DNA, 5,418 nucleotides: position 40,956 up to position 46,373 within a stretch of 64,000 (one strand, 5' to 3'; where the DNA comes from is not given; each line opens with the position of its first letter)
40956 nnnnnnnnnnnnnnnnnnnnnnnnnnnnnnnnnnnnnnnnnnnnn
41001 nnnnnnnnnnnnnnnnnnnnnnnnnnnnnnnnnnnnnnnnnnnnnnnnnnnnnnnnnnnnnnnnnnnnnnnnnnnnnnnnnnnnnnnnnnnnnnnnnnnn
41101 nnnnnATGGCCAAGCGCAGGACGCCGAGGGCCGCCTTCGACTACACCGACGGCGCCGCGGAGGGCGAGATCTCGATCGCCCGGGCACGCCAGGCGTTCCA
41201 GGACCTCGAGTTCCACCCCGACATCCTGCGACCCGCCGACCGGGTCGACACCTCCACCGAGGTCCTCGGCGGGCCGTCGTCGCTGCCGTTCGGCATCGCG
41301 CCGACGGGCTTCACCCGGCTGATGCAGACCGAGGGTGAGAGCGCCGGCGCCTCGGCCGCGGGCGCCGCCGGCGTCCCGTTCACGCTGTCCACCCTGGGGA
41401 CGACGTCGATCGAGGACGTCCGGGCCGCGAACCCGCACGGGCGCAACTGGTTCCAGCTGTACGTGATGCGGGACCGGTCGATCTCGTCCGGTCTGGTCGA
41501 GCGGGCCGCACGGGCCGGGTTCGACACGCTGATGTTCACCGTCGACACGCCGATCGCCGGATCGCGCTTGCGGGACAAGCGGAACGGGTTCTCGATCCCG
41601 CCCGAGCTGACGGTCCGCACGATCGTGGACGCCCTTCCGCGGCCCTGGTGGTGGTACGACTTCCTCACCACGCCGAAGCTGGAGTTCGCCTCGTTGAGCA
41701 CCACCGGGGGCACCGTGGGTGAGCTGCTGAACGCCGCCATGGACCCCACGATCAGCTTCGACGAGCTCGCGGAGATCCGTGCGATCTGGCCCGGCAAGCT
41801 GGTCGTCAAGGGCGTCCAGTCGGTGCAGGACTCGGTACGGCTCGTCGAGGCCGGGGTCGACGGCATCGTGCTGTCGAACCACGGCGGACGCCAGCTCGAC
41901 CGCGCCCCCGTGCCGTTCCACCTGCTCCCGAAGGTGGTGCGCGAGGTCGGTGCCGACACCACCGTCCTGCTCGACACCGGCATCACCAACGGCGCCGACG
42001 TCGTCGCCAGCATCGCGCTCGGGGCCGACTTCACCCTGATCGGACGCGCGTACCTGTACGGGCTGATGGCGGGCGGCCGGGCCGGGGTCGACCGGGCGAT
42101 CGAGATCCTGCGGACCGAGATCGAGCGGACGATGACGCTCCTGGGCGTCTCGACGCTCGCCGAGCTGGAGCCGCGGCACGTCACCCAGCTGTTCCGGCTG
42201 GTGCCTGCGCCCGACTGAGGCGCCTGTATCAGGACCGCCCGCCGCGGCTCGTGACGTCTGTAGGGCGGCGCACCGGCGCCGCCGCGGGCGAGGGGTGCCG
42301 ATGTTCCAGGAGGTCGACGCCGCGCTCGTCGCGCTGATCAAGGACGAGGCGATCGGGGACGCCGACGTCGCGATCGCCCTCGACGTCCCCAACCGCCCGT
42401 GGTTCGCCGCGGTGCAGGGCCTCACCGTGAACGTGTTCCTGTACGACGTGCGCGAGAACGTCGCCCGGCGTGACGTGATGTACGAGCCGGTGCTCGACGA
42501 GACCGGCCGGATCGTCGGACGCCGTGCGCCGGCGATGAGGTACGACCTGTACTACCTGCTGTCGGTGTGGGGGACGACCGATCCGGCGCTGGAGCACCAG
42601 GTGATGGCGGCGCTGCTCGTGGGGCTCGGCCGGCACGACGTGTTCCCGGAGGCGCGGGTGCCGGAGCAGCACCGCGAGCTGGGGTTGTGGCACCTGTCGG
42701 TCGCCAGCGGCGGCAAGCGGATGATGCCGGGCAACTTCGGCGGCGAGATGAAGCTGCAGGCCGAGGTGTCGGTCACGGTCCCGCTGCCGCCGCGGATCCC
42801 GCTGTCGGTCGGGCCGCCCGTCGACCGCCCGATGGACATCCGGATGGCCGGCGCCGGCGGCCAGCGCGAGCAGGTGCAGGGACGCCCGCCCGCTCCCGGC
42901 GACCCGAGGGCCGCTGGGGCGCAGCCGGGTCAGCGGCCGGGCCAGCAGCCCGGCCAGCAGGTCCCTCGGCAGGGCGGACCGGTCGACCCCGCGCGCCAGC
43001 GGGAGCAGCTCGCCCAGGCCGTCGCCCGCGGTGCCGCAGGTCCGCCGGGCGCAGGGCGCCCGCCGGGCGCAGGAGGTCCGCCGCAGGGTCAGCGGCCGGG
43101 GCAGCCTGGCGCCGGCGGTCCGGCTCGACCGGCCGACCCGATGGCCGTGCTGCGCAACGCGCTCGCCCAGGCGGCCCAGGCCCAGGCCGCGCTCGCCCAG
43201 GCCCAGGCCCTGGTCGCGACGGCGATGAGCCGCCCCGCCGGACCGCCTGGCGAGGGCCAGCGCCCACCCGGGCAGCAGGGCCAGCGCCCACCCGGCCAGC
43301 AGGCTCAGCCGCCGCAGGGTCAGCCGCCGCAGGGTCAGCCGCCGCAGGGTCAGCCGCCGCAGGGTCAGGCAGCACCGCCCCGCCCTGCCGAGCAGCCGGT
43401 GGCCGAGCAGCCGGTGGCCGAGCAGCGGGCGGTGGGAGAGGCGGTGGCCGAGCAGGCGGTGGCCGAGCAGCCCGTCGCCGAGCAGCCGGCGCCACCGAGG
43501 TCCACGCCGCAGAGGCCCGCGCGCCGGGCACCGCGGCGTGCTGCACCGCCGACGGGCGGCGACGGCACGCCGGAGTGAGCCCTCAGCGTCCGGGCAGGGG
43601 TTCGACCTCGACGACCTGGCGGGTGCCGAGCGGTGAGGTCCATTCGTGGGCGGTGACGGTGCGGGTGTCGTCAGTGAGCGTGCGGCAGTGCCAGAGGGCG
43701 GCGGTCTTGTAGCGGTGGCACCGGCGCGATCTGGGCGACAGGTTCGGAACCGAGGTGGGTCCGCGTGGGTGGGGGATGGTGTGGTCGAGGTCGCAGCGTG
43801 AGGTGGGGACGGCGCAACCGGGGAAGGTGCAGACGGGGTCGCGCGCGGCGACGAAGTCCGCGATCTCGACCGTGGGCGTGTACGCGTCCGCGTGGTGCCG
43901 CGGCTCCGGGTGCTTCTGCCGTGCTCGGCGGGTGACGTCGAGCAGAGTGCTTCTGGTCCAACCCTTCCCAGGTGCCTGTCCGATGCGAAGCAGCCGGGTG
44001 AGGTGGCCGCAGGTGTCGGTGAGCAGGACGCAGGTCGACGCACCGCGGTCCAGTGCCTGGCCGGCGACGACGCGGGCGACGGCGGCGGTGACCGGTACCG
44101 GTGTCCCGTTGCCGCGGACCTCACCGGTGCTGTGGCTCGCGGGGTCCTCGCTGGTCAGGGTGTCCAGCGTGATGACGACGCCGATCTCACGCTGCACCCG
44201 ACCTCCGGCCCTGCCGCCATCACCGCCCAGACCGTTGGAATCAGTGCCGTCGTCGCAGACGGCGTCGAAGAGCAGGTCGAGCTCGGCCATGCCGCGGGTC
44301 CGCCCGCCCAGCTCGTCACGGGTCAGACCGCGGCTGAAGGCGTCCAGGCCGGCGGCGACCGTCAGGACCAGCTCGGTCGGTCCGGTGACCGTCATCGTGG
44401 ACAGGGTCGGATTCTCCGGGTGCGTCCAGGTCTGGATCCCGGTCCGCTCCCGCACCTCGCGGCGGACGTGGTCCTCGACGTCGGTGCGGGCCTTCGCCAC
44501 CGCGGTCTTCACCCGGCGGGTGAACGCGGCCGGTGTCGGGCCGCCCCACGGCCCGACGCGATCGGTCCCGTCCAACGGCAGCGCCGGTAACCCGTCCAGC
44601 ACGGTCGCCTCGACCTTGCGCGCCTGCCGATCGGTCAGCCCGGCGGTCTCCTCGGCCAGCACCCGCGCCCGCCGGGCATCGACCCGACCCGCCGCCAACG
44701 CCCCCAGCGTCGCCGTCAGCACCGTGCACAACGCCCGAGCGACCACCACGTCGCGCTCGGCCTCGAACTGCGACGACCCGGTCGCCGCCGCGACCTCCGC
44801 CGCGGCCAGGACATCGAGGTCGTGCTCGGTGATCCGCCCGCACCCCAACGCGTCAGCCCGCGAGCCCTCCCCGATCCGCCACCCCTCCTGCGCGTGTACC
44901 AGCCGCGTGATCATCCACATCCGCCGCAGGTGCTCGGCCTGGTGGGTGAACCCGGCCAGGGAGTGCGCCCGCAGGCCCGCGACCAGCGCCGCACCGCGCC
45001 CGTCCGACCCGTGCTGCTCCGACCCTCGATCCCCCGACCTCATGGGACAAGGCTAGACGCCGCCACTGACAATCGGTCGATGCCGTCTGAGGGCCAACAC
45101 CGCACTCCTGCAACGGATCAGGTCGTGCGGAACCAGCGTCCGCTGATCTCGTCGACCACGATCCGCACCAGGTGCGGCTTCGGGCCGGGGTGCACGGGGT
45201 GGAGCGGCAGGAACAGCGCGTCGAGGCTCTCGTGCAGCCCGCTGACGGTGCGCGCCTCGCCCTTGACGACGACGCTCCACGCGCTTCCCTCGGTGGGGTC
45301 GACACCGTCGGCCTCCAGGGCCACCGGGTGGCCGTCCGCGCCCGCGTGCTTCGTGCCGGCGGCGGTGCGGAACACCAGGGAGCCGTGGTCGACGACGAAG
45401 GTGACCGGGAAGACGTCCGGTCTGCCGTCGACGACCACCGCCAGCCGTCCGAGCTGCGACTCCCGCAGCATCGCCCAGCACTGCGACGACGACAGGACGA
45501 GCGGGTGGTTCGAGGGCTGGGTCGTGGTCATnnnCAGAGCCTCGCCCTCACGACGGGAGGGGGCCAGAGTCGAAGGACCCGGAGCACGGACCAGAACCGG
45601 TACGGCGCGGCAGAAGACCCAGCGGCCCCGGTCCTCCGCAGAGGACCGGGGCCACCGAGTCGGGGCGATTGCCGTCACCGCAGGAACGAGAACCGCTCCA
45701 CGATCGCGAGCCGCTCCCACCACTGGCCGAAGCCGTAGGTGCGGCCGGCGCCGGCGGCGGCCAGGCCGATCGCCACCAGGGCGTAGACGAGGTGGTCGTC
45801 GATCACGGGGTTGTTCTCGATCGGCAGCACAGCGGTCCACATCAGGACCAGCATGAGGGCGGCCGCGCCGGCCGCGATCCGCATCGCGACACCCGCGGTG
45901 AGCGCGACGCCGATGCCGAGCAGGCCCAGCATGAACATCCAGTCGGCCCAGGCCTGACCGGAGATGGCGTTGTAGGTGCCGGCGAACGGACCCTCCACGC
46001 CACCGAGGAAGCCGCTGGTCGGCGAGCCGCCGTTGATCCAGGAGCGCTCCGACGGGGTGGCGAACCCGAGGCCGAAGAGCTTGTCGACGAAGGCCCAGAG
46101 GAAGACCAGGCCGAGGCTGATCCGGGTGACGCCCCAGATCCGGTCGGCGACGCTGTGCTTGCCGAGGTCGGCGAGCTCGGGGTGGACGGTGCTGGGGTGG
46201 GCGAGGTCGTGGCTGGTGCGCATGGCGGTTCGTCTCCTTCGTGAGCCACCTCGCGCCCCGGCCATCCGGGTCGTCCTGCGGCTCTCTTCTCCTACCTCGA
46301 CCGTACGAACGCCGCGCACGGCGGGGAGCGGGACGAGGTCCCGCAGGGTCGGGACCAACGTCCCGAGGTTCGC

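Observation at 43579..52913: DevR/DevS (DosR/DosS)-type dormancy-like island sits between the CIS cap gene and the CIS structural operon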

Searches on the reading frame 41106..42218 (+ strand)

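Call 7: search_protein_families(library=pfam, proteins=[window:41106-42218:+], max_evalue=0.01)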
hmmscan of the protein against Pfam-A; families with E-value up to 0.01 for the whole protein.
window:41106-42218:+ (370 aa): 1 family
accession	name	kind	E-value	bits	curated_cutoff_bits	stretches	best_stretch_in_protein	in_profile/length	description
PF01070.24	FMN_dh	-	6.5e-127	423.8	24.9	1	2-360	1-349/350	FMN-dependent dehydrogenase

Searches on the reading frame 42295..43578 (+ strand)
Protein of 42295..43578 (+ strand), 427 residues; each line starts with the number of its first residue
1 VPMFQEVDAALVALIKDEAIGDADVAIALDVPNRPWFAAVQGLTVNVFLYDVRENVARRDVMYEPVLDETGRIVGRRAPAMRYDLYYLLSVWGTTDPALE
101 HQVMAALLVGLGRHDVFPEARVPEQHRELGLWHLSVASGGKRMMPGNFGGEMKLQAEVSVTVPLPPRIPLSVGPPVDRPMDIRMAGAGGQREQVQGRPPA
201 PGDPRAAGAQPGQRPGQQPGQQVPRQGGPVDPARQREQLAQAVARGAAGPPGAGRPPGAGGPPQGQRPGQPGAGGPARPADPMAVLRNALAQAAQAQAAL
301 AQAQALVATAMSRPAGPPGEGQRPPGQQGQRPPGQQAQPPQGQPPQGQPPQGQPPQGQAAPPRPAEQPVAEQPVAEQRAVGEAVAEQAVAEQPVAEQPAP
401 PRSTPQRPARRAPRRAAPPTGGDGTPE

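Call 5: search_protein_families(library=pfam, proteins=[window:42295-43578:+], max_evalue=0.01)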
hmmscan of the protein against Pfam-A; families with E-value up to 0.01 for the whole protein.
window:42295-43578:+ (427 aa): 1 family
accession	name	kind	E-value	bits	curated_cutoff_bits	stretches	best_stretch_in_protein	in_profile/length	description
PF14065.11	Pvc16_N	-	1.8e-18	67.3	27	1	6-129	1-121/180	Pvc16 N-terminal domain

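Call 50: search_protein_families(library=ncbifam, proteins=[window:42295-43578:+], max_evalue=0.001)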
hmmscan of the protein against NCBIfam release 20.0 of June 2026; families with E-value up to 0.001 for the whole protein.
window:42295-43578:+ (427 aa): 0 families

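Call 51: search_solved_structures(query=window:42295-43578:+, max_evalue=1)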
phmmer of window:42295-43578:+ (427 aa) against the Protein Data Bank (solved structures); distinct sequences matched with E-value up to 1: 2.
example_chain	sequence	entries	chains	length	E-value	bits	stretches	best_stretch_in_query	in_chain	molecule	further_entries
9gts_0A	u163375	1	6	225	4.6e-23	85.5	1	3-209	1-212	Pvc16 N-terminal domain-containing protein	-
5ks7_A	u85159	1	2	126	0.99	11.8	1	47-94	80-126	Carnitine transport ATP-binding protein OpuCA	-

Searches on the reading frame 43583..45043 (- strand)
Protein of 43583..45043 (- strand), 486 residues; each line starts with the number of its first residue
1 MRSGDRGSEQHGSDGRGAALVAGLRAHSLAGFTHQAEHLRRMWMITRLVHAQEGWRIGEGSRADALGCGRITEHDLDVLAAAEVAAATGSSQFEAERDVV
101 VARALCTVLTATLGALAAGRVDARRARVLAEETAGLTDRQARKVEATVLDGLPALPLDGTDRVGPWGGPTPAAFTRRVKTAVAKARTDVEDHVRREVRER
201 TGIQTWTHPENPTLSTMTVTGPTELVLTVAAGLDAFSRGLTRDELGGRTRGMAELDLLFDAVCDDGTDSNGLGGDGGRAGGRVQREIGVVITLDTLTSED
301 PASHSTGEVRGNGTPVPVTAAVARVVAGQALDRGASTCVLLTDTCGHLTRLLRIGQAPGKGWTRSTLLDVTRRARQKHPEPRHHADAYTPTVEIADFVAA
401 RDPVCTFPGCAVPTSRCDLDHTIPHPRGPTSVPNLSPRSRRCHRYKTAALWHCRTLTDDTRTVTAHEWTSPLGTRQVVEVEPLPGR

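Call 5: search_protein_families(library=pfam, proteins=[window:43583-45043:-], max_evalue=0.01)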
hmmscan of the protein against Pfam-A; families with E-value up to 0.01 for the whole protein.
window:43583-45043:- (486 aa): 1 family
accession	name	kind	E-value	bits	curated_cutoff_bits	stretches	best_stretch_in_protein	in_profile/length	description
PF02720.22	DUF222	-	0.00023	21.1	24.4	1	80-317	39-261/306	Domain of unknown function (DUF222)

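Call 50: search_protein_families(library=ncbifam, proteins=[window:43583-45043:-], max_evalue=0.001)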
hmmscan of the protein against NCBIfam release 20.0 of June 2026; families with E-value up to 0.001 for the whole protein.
window:43583-45043:- (486 aa): 0 families

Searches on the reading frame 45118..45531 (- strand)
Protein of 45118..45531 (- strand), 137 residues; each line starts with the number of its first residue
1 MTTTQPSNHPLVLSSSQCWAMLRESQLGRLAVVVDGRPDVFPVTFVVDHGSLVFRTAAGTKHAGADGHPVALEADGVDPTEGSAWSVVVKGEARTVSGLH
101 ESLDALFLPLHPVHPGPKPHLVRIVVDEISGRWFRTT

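Call 5: search_protein_families(library=pfam, proteins=[window:45118-45531:-], max_evalue=0.01)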
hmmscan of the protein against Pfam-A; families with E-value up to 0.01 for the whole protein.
window:45118-45531:- (137 aa): 2 families
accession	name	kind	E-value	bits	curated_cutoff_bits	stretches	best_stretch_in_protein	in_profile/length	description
PF12900.13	Pyridox_ox_2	-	4.9e-27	95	27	1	15-132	2-139/140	Pyridoxamine 5'-phosphate oxidase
PF01243.27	PNPOx_N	-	2.3e-05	25.2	28.1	1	20-105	7-84/120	Pyridoxamine 5'-phosphate oxidase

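Call 50: search_protein_families(library=ncbifam, proteins=[window:45118-45531:-], max_evalue=0.001)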
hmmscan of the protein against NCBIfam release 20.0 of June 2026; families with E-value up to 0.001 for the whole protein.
window:45118-45531:- (137 aa): 0 families

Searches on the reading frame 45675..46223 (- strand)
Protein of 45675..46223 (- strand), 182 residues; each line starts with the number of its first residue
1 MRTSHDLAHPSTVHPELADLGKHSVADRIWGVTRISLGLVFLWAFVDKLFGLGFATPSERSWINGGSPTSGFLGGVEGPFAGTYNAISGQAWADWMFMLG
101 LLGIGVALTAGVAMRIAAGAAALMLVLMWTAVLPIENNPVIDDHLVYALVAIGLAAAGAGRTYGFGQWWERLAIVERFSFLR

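Call 5: search_protein_families(library=pfam, proteins=[window:45675-46223:-], max_evalue=0.01)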
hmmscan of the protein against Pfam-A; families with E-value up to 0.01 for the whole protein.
window:45675-46223:- (182 aa): 1 family
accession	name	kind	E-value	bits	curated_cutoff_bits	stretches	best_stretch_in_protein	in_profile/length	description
PF07681.17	DoxX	-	0.0034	18.4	23.6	1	32-131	4-82/85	DoxX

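Call 50: search_protein_families(library=ncbifam, proteins=[window:45675-46223:-], max_evalue=0.001)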
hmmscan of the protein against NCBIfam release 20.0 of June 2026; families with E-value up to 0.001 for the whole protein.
window:45675-46223:- (182 aa): 0 families
